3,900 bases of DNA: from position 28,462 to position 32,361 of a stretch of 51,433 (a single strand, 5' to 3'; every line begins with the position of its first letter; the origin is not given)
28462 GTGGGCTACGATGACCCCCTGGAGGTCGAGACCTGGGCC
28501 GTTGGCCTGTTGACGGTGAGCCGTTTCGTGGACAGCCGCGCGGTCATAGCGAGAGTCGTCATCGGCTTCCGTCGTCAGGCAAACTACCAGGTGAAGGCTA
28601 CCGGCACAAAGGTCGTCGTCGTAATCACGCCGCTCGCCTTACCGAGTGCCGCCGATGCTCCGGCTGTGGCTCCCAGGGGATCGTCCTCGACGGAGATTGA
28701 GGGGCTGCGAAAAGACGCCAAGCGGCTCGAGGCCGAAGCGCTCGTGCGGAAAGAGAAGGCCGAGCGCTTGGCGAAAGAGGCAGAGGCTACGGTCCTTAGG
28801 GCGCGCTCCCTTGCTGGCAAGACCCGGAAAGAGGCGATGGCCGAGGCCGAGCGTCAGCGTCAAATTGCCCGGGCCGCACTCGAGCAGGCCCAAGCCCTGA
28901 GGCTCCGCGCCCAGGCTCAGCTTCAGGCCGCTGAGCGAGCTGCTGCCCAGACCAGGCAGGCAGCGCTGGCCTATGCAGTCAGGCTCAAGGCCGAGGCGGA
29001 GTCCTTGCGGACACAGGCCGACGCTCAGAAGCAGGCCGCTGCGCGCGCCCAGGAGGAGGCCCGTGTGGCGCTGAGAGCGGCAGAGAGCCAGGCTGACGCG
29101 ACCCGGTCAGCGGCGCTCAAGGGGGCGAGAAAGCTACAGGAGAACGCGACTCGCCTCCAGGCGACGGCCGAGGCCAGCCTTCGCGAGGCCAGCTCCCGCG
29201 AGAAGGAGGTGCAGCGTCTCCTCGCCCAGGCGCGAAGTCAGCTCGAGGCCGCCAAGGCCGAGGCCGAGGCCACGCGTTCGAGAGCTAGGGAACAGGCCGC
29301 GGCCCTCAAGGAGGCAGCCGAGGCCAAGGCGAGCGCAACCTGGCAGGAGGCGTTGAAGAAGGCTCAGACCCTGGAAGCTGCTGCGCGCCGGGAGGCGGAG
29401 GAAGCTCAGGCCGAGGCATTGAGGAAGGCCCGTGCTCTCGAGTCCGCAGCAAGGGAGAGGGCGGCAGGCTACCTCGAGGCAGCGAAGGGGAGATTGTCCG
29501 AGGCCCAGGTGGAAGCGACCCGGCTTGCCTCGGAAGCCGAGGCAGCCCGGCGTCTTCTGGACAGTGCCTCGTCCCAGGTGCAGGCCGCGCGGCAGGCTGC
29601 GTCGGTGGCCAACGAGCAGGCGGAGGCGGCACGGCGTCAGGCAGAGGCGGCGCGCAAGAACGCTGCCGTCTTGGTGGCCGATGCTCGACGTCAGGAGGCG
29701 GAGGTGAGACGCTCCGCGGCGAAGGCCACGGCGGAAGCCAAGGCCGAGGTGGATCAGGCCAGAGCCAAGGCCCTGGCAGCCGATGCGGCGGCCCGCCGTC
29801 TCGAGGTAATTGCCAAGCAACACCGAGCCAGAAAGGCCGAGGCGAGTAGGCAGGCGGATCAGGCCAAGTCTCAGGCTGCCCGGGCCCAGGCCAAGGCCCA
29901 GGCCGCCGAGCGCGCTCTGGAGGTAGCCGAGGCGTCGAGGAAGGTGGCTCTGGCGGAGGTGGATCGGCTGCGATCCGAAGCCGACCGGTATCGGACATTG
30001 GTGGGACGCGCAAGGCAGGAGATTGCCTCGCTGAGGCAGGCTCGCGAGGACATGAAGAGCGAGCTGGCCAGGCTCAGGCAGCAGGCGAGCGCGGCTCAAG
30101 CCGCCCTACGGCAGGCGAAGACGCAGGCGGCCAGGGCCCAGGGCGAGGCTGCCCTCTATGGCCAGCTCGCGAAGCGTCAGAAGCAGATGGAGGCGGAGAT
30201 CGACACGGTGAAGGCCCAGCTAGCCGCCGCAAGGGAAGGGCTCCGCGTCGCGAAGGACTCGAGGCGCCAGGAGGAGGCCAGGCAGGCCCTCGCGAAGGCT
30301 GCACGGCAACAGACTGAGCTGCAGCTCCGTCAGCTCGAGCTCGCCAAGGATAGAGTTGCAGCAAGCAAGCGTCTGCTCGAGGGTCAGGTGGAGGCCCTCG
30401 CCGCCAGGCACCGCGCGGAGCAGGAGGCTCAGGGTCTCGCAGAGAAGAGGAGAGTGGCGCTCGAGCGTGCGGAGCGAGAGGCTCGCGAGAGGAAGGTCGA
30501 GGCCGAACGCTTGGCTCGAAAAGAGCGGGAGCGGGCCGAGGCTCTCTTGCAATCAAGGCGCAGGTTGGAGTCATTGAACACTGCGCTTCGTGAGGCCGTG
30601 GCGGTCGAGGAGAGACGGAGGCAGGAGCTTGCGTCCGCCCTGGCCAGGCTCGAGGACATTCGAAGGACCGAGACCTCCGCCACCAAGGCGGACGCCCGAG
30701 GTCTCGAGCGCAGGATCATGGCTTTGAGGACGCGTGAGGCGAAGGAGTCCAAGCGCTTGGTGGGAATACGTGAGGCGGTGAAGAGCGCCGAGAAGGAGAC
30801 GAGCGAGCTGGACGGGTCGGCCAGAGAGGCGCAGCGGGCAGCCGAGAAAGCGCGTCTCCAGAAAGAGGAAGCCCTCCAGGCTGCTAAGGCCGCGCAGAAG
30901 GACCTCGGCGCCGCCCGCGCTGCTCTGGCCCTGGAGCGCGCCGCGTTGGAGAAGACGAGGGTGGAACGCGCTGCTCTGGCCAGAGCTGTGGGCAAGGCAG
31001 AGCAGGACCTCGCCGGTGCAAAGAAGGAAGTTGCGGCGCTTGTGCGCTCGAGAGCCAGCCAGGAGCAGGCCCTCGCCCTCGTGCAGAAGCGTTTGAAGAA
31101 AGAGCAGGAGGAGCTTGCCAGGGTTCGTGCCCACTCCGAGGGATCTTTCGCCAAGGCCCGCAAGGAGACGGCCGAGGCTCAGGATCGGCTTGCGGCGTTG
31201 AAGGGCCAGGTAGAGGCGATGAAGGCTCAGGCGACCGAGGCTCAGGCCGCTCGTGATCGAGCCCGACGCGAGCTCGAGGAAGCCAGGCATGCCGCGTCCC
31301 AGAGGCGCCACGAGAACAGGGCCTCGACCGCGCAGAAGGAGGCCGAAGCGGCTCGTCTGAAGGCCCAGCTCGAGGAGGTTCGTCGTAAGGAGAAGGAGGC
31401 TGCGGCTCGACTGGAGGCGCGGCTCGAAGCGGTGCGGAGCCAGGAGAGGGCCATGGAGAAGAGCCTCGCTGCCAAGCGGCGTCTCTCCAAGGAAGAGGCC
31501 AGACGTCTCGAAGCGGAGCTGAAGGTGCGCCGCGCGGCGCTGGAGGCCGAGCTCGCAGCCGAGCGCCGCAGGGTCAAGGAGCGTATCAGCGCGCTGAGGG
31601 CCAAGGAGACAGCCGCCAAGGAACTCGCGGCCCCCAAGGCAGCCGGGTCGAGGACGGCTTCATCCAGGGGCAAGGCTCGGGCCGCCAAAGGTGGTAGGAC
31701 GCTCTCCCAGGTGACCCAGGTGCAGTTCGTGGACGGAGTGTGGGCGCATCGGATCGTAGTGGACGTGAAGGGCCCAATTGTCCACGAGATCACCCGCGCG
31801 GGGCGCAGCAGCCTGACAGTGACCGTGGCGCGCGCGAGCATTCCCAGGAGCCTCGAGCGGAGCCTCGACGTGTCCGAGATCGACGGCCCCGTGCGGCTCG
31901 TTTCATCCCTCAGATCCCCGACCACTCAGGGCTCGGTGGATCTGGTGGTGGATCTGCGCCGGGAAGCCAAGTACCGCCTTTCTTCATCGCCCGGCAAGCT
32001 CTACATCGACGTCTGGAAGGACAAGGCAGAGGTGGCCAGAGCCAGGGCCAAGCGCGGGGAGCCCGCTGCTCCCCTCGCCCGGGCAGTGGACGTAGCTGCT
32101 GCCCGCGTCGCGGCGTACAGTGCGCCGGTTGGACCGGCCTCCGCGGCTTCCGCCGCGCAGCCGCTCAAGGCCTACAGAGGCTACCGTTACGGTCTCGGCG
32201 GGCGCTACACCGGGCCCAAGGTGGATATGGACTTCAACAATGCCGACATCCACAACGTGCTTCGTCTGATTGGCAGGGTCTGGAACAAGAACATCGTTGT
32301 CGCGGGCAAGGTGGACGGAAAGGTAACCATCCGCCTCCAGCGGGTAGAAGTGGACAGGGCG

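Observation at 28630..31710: Giant PilQ: ~1000-aa Ala/Glu/Arg/Lys/Gln coiled-coil-like insert between two AMIN-like domains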

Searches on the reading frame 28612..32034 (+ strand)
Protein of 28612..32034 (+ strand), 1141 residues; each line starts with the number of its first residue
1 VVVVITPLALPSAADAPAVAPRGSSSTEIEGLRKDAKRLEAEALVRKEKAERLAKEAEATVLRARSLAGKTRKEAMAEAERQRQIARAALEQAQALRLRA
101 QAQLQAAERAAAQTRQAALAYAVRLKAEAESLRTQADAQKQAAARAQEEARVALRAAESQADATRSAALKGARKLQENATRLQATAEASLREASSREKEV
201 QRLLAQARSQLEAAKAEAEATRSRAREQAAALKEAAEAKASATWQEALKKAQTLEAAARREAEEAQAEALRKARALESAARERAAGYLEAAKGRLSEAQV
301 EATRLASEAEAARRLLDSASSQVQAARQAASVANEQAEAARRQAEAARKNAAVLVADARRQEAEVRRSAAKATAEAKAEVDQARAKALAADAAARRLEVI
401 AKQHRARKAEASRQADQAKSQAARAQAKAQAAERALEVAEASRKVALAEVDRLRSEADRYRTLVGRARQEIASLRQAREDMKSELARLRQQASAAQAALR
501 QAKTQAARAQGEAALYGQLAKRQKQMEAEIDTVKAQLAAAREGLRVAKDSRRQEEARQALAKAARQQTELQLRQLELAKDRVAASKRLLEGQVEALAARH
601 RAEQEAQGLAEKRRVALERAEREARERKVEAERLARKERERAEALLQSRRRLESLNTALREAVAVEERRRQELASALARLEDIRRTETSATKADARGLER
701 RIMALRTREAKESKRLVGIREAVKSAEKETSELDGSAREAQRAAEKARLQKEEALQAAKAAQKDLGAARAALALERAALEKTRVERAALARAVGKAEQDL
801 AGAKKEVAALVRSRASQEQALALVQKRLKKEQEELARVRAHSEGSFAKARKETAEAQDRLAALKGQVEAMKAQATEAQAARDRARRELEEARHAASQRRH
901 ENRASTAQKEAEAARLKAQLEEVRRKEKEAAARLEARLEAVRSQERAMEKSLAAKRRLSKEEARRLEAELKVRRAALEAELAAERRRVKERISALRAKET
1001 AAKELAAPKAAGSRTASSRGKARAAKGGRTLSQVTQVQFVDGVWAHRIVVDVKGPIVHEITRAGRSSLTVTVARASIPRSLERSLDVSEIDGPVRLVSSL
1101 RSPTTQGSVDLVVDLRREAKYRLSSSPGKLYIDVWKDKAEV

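Call 42: predict_structure(protein=window:28612-32034:+)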
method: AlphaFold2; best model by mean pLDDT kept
length: 1141 residues; sequences in the alignment: 1
mean_pLDDT: 59.7   pTM: 0.33
mean pLDDT of the five models: 59.7, 56.0, 55.2, 53.0, 51.8
residues with pLDDT >= 90: 0; 70-90: 422; 50-70: 399; < 50: 320
segments of 3 or more residues with pLDDT < 50: 1-27, 409-411, 413-415, 417-419, 421-441, 443-450, 490-492, 494-499, 509-511, 760-762, 777-779, 787-790, 796-798, 806-815, 817-820, 840-842, 846-849, 854-857, 876-878, 894-897, 1010-1141
pLDDT, mean of each block of 10 residues (from residue 1): 34 38 45 58 59 56 56 63 70 74 75 73 78 79 75 76 76 77 75 74 75 71 70 57 62 72 73 76 75 75 75 75 75 77 79 79 75 75 71 63 53 47 44 44 46 53 55 55 54 47 48 57 73 76 72 73 78 72 61 54 56 60 61 61 66 73 75 78 66 74 79 77 72 57 55 55 52 49 47 48 47 46 54 49 48 50 53 50 52 49 53 70 75 69 61 53 66 73 73 71 53 36 36 27 25 28 30 31 31 31 32 31 34 35 32
secondary structure, 60 per line:
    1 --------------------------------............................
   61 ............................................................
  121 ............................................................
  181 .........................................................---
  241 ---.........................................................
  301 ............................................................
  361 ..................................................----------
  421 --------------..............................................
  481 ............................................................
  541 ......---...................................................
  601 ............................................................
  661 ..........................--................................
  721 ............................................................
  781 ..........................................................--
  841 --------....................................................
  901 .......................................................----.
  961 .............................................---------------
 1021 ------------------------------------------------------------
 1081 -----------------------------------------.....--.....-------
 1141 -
elements in order (helices of 4 or more, strands of 3 or more residues): H33-237 H244-410 H435-546 H550-686 H689-838 H849-955 H960-1005 E1122-1126 E1129-1133

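Call 44: search_solved_structures(query=window:28681-31632:+, max_evalue=0.1)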
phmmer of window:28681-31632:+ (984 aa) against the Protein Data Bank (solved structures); distinct sequences matched with E-value up to 0.1: 1.
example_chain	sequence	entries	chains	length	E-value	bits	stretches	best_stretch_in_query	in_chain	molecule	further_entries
7x5d_A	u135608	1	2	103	0.0093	18.1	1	402-487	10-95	Lamin-A/C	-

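Call 46: search_protein_representatives(protein=window:28681-31632:+)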
Query: 984 residues. Proteins with E-value up to 0.001 (for the whole library): 2; up to 1e-10: 2; up to 1e-30: 2. The best 2 are listed.
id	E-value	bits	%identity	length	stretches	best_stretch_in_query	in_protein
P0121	0.0e+00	1087.3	73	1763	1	3-981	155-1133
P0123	2.5e-52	195.2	42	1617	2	246-974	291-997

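Call 49: fold_search(model_id=the predicted structure, library=pdb)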
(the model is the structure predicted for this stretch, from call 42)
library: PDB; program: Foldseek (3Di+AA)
matches with E <= 10: 674; with E <= 0.001: 1
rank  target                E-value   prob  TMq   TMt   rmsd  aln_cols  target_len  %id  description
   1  9a69_B                2.1e-04  1.00  0.19  0.29   8.2       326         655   15  Integrative model of MCPB-MCPC by crosslinking MS and deep learning (released 2024-09-18)
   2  9a65_B                1.0e-03  1.00  0.20  0.31   7.7       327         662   12  Integrative model of YVAQ-MCPB by crosslinking MS and deep learning (released 2024-09-18)
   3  7n6g_3R               1.3e-03  0.97  0.07  0.19  70.9       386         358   17  C1 of central pair (released 2022-05-18)
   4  9a65_A                1.4e-03  1.00  0.20  0.34   7.6       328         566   11  Integrative model of YVAQ-MCPB by crosslinking MS and deep learning (released 2024-09-18)
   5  7sqc_1K               1.4e-03  0.98  0.07  0.23  58.5       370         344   19  Ciliary C1 central pair apparatus isolated from Chlamydomonas reinhardtii (released 2022-04-13)
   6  2ch7_A                1.6e-03  1.00  0.20  0.56   7.2       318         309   16  Crystal structure of the cytoplasmic domain of a bacterial chemoreceptor from Thermotoga maritima (released 2006-04-18)
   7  7n6g_3P               3.2e-03  0.99  0.09  0.26  58.8       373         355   17  C1 of central pair (released 2022-05-18)
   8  7n6g_3O               3.9e-03  0.98  0.10  0.26  58.4       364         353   18  C1 of central pair (released 2022-05-18)
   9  7sqc_1J               3.9e-03  0.96  0.08  0.23  65.4       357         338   17  Ciliary C1 central pair apparatus isolated from Chlamydomonas reinhardtii (released 2022-04-13)
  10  6h2x                  5.5e-03  0.93  0.09  0.20  17.3       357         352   18  MukB coiled-coil elbow from E. coli (released 2019-03-06)
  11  2ch7_B                5.8e-03  1.00  0.20  0.58   6.8       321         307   17  Crystal structure of the cytoplasmic domain of a bacterial chemoreceptor from Thermotoga maritima (released 2006-04-18)
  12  3zx6_B                1.2e-02  1.00  0.14  0.42  11.9       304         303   18  Structure of Hamp(AF1503)-Tsr fusion - Hamp (A291V) mutant (released 2012-02-29)
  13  4tql_B                1.3e-02  1.00  0.12  0.51  62.6       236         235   11  Computationally designed three helix bundle (released 2014-10-15)
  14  5xg2                  1.5e-02  1.00  0.11  0.40  13.1       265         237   17  Crystal structure of a coiled-coil segment (residues 345-468 and 694-814) of Pyrococcus yayanosii Smc (released 2017-06-07)
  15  4tql_A                1.8e-02  1.00  0.12  0.52  60.3       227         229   12  Computationally designed three helix bundle (released 2014-10-15)
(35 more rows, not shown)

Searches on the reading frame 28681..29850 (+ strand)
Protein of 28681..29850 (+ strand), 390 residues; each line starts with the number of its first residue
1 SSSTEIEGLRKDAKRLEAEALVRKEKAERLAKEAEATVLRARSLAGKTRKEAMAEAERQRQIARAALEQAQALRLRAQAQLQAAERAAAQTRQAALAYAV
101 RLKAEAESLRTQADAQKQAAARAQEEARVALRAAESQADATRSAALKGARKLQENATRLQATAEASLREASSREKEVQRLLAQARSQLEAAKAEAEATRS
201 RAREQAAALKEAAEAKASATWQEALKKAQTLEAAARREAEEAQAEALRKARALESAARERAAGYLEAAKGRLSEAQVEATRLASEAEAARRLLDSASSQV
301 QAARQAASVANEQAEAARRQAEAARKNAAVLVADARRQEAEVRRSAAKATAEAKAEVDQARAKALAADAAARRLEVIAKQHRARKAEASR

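Call 45: search_protein_families(library=pfam, proteins=[window:28681-29850:+], max_evalue=1)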
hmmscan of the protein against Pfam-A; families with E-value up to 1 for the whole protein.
window:28681-29850:+ (390 aa): 1 family
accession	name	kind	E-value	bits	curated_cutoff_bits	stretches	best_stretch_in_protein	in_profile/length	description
PF00430.23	ATP-synt_B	-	0.028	14.9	28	1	163-229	35-101/132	ATP synthase B/B' CF(0)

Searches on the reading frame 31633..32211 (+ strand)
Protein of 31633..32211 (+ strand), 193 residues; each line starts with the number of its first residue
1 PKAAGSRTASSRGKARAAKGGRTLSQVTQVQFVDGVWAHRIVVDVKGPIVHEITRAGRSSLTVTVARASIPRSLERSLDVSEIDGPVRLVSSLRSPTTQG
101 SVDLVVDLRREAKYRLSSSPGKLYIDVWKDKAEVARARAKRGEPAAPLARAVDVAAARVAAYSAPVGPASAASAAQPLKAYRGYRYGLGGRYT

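Call 74: search_protein_families(library=pfam, proteins=[window:31633-32211:+], max_evalue=0.01)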
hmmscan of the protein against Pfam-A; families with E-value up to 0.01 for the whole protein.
window:31633-32211:+ (193 aa): 1 family
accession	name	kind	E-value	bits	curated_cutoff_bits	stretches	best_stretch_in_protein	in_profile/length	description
PF11741.13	AMIN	-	1.7e-05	25.3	20.5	1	39-126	11-100/101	AMIN domain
